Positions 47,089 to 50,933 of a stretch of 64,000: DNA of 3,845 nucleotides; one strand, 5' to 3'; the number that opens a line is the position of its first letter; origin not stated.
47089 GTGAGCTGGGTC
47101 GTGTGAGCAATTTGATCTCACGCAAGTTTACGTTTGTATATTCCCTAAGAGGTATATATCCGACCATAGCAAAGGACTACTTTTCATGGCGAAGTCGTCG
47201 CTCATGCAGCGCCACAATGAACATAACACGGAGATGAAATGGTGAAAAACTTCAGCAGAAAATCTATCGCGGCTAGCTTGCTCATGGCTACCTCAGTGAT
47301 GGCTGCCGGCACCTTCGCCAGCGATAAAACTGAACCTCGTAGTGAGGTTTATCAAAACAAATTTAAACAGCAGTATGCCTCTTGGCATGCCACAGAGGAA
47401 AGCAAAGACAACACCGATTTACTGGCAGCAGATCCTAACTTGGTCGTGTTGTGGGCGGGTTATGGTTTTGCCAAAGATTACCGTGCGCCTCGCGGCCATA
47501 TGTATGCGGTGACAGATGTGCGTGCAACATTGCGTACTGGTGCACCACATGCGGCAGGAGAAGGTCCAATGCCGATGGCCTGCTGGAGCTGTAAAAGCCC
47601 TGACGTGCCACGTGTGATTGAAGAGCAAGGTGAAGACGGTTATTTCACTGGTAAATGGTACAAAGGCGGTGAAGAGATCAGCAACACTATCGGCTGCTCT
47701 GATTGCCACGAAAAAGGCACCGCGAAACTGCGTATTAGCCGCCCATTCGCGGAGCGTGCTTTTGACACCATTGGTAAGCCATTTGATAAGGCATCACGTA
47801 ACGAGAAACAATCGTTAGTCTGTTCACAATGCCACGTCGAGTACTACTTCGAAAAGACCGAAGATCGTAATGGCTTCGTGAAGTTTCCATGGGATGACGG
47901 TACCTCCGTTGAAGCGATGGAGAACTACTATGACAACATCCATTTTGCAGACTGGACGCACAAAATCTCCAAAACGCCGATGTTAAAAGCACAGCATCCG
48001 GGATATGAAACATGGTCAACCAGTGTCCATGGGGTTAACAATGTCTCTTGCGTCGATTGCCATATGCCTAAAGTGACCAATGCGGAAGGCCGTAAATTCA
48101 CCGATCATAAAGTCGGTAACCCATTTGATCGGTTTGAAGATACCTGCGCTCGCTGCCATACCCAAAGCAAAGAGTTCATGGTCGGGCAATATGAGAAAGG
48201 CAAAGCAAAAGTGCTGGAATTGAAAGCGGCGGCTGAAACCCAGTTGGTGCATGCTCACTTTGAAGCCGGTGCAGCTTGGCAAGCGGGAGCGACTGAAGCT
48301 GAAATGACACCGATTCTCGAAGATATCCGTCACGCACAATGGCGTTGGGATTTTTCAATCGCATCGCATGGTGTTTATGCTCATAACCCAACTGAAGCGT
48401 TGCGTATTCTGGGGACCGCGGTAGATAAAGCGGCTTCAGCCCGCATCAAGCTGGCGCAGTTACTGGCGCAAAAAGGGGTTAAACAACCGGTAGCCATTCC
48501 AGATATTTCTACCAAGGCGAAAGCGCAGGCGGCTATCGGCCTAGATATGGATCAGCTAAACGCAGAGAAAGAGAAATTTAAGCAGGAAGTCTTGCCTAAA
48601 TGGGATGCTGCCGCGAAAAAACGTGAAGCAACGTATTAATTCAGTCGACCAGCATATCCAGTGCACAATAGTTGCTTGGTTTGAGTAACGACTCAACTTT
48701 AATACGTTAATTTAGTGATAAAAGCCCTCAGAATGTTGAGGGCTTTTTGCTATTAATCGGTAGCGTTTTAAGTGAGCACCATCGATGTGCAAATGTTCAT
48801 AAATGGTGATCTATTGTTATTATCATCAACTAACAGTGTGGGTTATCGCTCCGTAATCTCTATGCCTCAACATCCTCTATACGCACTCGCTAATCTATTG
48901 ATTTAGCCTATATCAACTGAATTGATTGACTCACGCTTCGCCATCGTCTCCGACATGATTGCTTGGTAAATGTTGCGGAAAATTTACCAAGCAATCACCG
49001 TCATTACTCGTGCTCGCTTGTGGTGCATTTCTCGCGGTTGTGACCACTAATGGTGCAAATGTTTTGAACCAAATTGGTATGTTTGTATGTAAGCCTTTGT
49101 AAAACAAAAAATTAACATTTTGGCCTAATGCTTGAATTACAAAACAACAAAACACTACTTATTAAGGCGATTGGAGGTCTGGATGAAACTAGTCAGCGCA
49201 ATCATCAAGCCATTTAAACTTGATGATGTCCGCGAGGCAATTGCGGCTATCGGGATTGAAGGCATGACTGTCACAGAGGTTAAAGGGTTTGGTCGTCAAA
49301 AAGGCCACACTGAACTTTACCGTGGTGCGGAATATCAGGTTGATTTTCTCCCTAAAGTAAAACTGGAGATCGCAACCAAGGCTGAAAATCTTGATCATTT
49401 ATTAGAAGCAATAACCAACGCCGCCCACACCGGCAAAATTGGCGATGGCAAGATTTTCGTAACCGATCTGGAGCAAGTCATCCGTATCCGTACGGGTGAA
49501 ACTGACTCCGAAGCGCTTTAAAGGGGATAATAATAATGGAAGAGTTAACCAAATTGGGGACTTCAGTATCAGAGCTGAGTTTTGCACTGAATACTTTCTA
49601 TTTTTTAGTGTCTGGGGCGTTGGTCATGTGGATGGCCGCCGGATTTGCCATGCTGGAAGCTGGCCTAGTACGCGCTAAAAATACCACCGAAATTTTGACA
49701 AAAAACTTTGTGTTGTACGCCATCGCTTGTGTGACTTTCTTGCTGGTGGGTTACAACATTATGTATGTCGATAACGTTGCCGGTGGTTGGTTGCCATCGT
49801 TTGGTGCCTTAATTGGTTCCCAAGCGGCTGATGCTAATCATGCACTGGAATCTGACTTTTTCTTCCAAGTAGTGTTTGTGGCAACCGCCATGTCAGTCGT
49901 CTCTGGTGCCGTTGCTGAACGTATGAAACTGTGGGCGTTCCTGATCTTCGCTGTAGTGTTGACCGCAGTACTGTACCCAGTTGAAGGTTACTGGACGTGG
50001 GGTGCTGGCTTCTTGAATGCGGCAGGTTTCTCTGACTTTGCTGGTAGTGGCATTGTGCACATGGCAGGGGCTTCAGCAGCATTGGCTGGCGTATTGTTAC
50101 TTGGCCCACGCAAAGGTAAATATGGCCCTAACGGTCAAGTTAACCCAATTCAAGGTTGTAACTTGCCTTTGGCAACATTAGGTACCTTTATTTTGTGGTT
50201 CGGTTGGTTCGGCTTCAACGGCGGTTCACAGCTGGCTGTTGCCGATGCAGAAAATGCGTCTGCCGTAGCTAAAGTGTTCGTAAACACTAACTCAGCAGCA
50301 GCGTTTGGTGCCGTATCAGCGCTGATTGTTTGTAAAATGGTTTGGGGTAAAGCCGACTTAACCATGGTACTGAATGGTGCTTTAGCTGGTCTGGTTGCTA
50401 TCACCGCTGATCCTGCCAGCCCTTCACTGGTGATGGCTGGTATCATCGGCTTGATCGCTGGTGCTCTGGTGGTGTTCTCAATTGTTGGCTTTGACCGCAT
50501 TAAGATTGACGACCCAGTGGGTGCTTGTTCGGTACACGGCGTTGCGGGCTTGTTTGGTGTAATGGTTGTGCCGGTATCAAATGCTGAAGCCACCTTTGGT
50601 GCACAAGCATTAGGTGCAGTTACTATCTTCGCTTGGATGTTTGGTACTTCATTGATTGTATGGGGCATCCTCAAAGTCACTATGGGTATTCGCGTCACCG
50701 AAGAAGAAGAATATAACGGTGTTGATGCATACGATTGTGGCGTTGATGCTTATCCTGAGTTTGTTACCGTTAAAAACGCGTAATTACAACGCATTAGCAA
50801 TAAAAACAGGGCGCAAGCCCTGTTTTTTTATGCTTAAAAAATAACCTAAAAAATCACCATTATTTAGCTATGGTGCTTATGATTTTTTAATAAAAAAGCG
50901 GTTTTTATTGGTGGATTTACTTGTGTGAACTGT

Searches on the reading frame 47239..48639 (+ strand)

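Call 57: search_protein_families(library=pfam, proteins=[window:47239-48639:+], max_evalue=0.0001)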
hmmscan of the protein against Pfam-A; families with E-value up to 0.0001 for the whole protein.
window:47239-48639:+ (466 aa): 2 families
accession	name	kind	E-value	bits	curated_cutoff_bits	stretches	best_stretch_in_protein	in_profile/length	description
PF02335.20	Cytochrom_C552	-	2e-181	604.2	24.1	1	36-461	3-436/438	Cytochrome c552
PF14522.11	Cytochrome_C7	-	5.3e-07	29.8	24.8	0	262-317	6-58/67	Cytochrome c7 and related cytochrome c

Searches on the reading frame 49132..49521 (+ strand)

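Call 57: search_protein_families(library=pfam, proteins=[window:49132-49521:+], max_evalue=0.0001)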
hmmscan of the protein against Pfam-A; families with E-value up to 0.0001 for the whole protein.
window:49132-49521:+ (129 aa): 1 family
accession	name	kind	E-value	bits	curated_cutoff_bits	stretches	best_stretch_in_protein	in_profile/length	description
PF00543.27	P-II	-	8.8e-33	113.1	25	1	18-123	1-102/102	Nitrogen regulatory protein P-II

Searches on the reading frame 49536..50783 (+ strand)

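Call 57: search_protein_families(library=pfam, proteins=[window:49536-50783:+], max_evalue=0.0001)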
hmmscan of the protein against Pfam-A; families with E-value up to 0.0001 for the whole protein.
window:49536-50783:+ (415 aa): 1 family
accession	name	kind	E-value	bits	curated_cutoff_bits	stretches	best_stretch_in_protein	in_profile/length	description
PF00909.26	Ammonium_transp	-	6.9e-97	325.1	23.2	1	23-406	3-399/399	Ammonium Transporter Family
